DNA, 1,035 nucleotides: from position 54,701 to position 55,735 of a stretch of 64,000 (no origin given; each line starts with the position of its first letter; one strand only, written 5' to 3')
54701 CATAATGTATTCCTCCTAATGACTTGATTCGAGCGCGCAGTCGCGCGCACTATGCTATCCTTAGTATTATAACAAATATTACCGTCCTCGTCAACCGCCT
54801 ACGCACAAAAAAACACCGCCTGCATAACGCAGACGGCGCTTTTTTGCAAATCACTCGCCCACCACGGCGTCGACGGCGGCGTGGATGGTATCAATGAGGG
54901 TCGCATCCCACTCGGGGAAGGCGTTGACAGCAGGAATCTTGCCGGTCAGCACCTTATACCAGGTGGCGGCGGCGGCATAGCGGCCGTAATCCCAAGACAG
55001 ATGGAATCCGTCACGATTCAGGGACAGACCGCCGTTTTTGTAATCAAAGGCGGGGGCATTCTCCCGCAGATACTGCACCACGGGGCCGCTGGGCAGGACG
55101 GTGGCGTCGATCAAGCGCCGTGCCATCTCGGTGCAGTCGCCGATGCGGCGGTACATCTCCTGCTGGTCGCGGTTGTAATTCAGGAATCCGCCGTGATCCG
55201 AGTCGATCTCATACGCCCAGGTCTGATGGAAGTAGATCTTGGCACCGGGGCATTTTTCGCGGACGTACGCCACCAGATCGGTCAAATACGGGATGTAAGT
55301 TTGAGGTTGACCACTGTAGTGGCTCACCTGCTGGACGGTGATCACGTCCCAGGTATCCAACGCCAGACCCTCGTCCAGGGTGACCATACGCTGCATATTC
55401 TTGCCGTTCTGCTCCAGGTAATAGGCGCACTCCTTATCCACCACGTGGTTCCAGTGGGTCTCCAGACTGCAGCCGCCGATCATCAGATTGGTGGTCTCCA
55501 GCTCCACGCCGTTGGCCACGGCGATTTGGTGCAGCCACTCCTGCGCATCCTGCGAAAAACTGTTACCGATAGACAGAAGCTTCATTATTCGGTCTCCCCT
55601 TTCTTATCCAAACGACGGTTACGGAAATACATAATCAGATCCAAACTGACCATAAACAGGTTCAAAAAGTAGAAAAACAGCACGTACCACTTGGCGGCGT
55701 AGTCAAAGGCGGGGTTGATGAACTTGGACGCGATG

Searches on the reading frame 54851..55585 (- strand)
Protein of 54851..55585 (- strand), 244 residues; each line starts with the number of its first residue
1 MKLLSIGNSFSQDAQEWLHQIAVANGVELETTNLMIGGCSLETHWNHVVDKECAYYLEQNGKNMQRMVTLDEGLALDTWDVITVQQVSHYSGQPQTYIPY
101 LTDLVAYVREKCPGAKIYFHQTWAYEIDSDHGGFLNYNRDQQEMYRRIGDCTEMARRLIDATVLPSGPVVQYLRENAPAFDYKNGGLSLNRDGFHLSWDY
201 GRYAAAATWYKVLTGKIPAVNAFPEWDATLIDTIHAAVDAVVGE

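Call 15: search_protein_families(library=pfam, proteins=[window:54851-55585:-], max_evalue=0.001)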
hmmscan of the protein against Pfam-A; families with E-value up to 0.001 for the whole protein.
window:54851-55585:- (244 aa): 1 family
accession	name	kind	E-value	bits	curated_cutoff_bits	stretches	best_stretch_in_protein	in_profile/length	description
PF16227.11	DUF4886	-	8.9e-66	221.8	26.7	1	2-227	1-226/242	Domain of unknown function (DUF4886)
